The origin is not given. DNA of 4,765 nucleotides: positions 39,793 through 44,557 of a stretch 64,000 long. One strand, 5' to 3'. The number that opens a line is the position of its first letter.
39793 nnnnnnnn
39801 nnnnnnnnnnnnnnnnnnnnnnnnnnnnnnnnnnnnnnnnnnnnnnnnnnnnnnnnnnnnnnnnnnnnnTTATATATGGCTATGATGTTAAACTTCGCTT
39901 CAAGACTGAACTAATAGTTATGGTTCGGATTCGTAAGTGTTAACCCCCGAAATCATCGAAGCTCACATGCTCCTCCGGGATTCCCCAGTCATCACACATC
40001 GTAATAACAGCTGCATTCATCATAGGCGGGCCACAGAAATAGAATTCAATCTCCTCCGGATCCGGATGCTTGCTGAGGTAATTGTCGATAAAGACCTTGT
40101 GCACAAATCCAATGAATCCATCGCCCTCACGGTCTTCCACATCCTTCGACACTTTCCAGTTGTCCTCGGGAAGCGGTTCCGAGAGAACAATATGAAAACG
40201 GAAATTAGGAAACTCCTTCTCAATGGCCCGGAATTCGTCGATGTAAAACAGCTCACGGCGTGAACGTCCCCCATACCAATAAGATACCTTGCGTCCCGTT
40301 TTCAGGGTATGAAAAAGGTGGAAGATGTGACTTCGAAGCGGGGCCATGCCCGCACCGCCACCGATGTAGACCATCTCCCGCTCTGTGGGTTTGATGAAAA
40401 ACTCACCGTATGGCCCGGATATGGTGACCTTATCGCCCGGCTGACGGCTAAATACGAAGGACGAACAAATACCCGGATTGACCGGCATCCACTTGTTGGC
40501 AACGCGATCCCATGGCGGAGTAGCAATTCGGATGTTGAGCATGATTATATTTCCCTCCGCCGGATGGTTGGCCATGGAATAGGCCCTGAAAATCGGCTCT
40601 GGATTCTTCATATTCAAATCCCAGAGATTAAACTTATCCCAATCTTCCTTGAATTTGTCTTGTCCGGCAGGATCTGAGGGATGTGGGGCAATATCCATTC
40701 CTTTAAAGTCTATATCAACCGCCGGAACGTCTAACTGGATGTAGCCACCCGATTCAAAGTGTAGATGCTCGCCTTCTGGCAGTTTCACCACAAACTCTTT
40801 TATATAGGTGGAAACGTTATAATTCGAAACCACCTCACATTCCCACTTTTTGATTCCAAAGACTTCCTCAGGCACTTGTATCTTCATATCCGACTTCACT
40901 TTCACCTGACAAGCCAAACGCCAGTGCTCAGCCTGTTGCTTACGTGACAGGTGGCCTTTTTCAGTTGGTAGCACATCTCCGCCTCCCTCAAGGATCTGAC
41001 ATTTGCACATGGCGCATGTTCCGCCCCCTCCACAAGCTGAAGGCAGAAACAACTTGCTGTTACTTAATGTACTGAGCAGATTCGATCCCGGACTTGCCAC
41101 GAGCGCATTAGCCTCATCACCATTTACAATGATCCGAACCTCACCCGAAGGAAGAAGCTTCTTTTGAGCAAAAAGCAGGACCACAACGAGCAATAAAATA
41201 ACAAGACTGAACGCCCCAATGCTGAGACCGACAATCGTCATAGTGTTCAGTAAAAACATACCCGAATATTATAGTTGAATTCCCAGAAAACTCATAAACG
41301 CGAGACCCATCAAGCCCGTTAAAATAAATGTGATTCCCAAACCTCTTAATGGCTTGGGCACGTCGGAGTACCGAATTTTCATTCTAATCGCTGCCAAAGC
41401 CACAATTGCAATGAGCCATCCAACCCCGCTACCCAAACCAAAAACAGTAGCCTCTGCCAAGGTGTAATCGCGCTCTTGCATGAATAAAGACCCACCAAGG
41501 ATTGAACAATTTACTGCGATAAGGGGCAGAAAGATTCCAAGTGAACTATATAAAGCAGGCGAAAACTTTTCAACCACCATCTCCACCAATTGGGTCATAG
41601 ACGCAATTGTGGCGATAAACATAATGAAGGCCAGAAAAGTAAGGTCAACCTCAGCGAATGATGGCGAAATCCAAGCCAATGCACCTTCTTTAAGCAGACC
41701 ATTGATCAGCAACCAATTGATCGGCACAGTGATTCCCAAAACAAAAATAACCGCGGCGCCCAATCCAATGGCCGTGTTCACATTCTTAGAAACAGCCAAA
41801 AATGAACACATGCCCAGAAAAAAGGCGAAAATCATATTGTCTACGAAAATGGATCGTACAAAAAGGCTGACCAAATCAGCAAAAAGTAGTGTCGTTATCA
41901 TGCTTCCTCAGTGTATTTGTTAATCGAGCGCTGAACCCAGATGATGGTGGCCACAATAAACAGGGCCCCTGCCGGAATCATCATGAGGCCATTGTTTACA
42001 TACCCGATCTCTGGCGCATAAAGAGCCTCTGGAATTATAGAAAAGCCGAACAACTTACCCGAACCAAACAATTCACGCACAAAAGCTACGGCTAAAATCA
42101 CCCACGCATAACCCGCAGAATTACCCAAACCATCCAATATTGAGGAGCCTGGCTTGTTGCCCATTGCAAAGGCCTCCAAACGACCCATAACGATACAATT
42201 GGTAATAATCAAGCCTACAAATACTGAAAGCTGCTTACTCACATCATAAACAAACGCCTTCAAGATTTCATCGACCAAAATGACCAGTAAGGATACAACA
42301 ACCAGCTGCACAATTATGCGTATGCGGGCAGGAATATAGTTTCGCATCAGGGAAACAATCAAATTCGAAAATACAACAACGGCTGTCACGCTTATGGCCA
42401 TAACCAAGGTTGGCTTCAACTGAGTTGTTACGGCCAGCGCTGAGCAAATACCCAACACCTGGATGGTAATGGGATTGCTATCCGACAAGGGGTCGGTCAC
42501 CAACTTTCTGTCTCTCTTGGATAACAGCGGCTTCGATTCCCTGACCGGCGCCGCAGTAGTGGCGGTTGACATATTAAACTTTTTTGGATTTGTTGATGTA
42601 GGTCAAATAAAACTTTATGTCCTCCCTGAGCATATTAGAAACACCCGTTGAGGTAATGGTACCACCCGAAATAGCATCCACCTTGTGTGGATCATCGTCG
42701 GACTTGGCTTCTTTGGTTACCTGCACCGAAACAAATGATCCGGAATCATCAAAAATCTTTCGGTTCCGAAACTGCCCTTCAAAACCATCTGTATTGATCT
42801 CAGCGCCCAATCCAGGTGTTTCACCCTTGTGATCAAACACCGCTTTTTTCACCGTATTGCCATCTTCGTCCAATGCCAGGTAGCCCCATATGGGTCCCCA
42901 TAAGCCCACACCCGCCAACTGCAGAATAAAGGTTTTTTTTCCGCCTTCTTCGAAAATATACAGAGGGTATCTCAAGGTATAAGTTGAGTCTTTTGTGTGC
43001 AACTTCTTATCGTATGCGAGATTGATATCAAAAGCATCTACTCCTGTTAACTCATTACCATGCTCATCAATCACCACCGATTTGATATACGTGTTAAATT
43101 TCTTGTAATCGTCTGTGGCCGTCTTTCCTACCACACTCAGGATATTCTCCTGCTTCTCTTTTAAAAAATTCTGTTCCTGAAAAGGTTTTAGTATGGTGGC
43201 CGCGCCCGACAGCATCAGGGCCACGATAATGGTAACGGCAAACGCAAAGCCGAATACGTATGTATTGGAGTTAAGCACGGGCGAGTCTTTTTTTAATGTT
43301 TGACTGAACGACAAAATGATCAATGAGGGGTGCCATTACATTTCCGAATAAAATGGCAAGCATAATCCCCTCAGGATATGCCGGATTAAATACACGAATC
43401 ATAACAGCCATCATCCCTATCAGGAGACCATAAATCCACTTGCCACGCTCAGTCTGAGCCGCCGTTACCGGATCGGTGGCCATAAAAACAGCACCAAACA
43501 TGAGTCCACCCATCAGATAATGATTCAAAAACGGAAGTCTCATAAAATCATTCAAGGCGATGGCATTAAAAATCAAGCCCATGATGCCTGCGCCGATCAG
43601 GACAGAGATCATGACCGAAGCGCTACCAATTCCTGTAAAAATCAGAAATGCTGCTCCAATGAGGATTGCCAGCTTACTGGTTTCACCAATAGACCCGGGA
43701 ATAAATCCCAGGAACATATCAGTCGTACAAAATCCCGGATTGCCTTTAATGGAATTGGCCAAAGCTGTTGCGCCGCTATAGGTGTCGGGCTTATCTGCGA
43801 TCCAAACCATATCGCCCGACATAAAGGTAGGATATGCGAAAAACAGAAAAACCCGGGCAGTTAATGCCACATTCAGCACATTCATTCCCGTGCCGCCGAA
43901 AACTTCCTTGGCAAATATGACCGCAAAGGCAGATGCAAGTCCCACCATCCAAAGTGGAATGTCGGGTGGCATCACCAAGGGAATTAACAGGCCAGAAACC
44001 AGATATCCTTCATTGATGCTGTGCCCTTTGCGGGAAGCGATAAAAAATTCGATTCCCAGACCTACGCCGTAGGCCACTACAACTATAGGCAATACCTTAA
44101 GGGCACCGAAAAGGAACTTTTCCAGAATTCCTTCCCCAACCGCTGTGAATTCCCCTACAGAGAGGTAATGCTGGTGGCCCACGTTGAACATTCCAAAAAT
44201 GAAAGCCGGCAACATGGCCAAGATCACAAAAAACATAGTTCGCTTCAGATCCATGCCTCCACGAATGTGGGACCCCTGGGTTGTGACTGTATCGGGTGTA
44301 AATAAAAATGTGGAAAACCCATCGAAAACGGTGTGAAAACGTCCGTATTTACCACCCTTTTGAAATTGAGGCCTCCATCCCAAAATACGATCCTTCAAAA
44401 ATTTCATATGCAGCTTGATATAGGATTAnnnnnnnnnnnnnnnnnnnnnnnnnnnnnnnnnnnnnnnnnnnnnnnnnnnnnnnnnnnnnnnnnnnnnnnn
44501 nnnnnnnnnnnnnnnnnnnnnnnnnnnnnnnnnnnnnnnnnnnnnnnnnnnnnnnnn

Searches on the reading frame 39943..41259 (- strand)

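Call 74: search_protein_families(library=ncbifam, proteins=[window:39943-41259:-], max_evalue=1e-10)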
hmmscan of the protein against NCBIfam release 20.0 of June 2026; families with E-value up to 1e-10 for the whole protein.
window:39943-41259:- (439 aa): 12 families
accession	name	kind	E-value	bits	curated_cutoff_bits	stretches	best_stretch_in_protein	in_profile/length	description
TIGR01941.1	nqrF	equivalog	3.7e-178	592.6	295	1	12-439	3-405/405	NADH:ubiquinone reductase (Na(+)-transporting) subunit F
NF045803.1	MethMoxFADbindMmoC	equivalog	1.5e-32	112.7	500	2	223-437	155-340/343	aromatic/alkene monooxygenase hydroxylase FAD-binding subunit MmoC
NF040810.1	BenC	equivalog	3.1e-30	105.5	430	1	260-437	171-330/333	benzoate 1,2-dioxygenase electron transfer component BenC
NF008822.0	PRK11872.1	equivalog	5.9e-20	71.5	402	1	224-435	153-333/341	anthranilate 1,2-dioxygenase electron transfer component AntC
NF009805.0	PRK13289.1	equivalog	3.9e-17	62.3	432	1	252-438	228-393/399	NO-inducible flavohemoprotein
NF058606.1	GlBtMonoRdsGbcB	equivalog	4.2e-15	55.5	500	0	263-437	86-247/362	glycine betaine monooxygenase reductase subunit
NF007964.0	PRK10684.1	equivalog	1.2e-14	54.1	383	0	48-127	256-332/333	NADH oxidoreductase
NF006220.0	PRK08345.1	subfamily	2.2e-14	53.4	395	1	266-431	84-245/294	cytochrome-c3 hydrogenase subunit gamma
NF040756.1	corr_regen_AcsV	exception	1.5e-12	46.7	800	1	52-182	10-141/632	corrinoid activation/regeneration protein AcsV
NF000796.0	PRK00054.1-1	equivalog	9.7e-12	44.7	224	0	265-347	63-141/254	dihydroorotate dehydrogenase electron transfer subunit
NF004317.0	PRK05713.1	equivalog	2.2e-11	43.6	338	0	54-129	12-84/312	iron-sulfur-binding ferredoxin reductase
NF005963.0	PRK08051.1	equivalog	3.1e-11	43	230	0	225-372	47-179/233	NAD(P)H-flavin reductase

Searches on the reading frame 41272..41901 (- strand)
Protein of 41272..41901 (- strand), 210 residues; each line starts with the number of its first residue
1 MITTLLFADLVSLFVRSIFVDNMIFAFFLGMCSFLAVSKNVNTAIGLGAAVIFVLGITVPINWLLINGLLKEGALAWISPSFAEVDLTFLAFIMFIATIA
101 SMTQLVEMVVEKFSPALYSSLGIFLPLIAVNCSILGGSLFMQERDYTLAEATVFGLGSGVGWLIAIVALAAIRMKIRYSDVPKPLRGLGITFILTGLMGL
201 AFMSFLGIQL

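Call 74: search_protein_families(library=ncbifam, proteins=[window:41272-41901:-], max_evalue=1e-10)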
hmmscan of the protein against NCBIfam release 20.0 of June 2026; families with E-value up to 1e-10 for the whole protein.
window:41272-41901:- (210 aa): 11 families
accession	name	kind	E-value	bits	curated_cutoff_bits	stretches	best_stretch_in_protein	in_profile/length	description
TIGR01940.1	nqrE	equivalog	2e-93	312.3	247.55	1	9-209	2-200/200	NADH:ubiquinone reductase (Na(+)-transporting) subunit E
NF002200.0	PRK01061.1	equivalog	1.8e-74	250.5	351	1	9-210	10-211/250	Na(+)-translocating NADH-quinone reductase subunit E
NF009108.0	PRK12456.1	equivalog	1.1e-62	211.7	398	1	11-210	6-199/199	Na(+)-translocating NADH-quinone reductase subunit E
TIGR01943.1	rnfA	subfamily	2.1e-54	184.9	229.3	1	10-208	3-189/190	RnfABCDGE type electron transport complex subunit A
NF003481.0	PRK05151.1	equivalog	5.4e-45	153.9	240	1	9-208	3-190/193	electron transport complex subunit RsxA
NF041835.1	rnfA_Methano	equivalog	1.4e-43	149.6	300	1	10-207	6-191/195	Rnf electron transport complex subunit RnfA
NF041839.1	rnfE_Methano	equivalog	1.7e-23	83.5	350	1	10-174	2-148/203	Rnf electron transport complex subunit RnfE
NF009070.0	PRK12405.1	subfamily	4.8e-23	81.5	184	1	94-173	71-149/231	electron transport complex subunit RsxE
TIGR01948.1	rnfE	subfamily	8.8e-22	77.6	213.4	1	94-173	67-145/196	RnfABCDGE type electron transport complex subunit E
NF006777.0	PRK09292.1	equivalog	1.9e-12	47.3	235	0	92-173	72-152/209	NADH:ubiquinone reductase (Na(+)-transporting) subunit D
TIGR01939.1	nqrD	equivalog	2.6e-11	43.7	244.85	0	12-58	8-54/207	NADH:ubiquinone reductase (Na(+)-transporting) subunit D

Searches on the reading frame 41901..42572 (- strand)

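Call 74: search_protein_families(library=ncbifam, proteins=[window:41901-42572:-], max_evalue=1e-10)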
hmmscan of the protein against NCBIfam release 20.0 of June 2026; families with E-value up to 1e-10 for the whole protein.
window:41901-42572:- (224 aa): 8 families
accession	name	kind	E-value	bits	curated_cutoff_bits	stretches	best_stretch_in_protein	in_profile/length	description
NF006777.0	PRK09292.1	equivalog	3.5e-92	307.9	235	1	18-222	4-206/209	NADH:ubiquinone reductase (Na(+)-transporting) subunit D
TIGR01939.1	nqrD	equivalog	1.6e-86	289.4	244.85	1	19-220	4-204/207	NADH:ubiquinone reductase (Na(+)-transporting) subunit D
NF009070.0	PRK12405.1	subfamily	4.5e-50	170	184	1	22-222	5-211/231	electron transport complex subunit RsxE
TIGR01948.1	rnfE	subfamily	5.5e-45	153.4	213.4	1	24-219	3-195/196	RnfABCDGE type electron transport complex subunit E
NF041839.1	rnfE_Methano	equivalog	2.4e-37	128.7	350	1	31-212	12-189/203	Rnf electron transport complex subunit RnfE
TIGR01943.1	rnfA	subfamily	1.2e-17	65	229.3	1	33-170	15-158/190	RnfABCDGE type electron transport complex subunit A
NF041835.1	rnfA_Methano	equivalog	1.6e-12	48.3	300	1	33-167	18-158/195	Rnf electron transport complex subunit RnfA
NF003481.0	PRK05151.1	equivalog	8.5e-12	45.6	240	1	33-198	16-181/193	electron transport complex subunit RsxA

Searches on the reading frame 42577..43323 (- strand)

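Call 74: search_protein_families(library=ncbifam, proteins=[window:42577-43323:-], max_evalue=1e-10)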
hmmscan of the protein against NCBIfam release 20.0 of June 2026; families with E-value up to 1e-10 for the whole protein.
window:42577-43323:- (249 aa): 12 families
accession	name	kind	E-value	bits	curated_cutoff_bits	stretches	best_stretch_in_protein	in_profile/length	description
NF003753.0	PRK05346.2-4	equivalog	3.2e-56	190.4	329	1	18-248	6-248/249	Na(+)-translocating NADH-quinone reductase subunit C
TIGR01938.1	nqrC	equivalog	6.5e-52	176.6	144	1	18-244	2-250/251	NADH:ubiquinone reductase (Na(+)-transporting) subunit C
NF003750.0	PRK05346.2-1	equivalog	3.9e-49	167.2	352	1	18-244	4-223/225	Na(+)-translocating NADH-quinone reductase subunit C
NF003749.0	PRK05346.1-5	equivalog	3.1e-41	141.4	255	1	19-233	7-239/261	Na(+)-translocating NADH-quinone reductase subunit C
NF003746.0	PRK05346.1-1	equivalog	1.4e-33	116.1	337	1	24-232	14-240/264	Na(+)-translocating NADH-quinone reductase subunit C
NF003748.0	PRK05346.1-4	equivalog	2.3e-28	99.4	455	1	29-232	17-243/265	Na(+)-translocating NADH-quinone reductase subunit C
NF003747.0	PRK05346.1-2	equivalog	2.9e-28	98.8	336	1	130-231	134-234/260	Na(+)-translocating NADH-quinone reductase subunit C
NF003752.0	PRK05346.2-3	equivalog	3.8e-21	75.5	617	1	131-239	175-297/316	Na(+)-translocating NADH-quinone reductase subunit C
NF003751.0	PRK05346.2-2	equivalog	2.8e-20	72.7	630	1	131-196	178-243/320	Na(+)-translocating NADH-quinone reductase subunit C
NF003754.0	PRK05346.2-5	equivalog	7.9e-18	64.8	677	1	131-234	180-297/320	Na(+)-translocating NADH-quinone reductase subunit C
NF003755.0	PRK05346.2-6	equivalog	1.4e-17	63.5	563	1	131-247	171-301/310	Na(+)-translocating NADH-quinone reductase subunit C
TIGR01947.1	rnfG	subfamily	5.1e-15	56.1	102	1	93-239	67-185/187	RnfABCDGE type electron transport complex subunit G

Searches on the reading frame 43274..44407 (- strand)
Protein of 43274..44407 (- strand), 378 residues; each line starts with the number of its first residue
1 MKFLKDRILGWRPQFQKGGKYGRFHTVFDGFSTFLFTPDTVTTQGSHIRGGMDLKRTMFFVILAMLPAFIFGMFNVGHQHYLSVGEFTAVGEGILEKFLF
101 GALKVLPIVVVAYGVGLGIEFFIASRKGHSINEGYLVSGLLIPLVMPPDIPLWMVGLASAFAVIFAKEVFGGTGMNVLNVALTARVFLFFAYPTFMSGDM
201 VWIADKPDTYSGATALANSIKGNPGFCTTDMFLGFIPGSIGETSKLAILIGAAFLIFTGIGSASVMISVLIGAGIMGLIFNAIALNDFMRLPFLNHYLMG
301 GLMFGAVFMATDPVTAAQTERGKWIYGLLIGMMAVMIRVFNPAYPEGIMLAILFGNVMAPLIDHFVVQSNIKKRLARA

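Call 74: search_protein_families(library=ncbifam, proteins=[window:43274-44407:-], max_evalue=1e-10)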
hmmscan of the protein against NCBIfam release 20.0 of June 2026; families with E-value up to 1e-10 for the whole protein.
window:43274-44407:- (378 aa): 6 families
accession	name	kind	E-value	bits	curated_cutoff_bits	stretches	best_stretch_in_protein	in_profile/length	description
NF003756.0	PRK05349.1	equivalog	6.8e-147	489.6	414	1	5-377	4-403/406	NADH:ubiquinone reductase (Na(+)-transporting) subunit B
TIGR01937.1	nqrB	equivalog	3e-128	428.2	349.9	1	12-374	9-413/413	NADH:ubiquinone reductase (Na(+)-transporting) subunit B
NF002181.0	PRK01024.1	equivalog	1e-90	304.9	792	2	207-374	325-502/503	Na(+)-transporting NADH-quinone reductase subunit B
TIGR01946.1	rnfD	subfamily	8.5e-51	173.2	207.05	1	96-366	28-320/327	RnfABCDGE type electron transport complex subunit D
NF002011.0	PRK00816.1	equivalog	7.5e-36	123.9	415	1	232-366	211-342/352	electron transport complex subunit RsxD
NF041838.1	rnfD_Methano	equivalog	2.9e-26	92.5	400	2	98-198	37-139/285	Rnf electron transport complex subunit RnfD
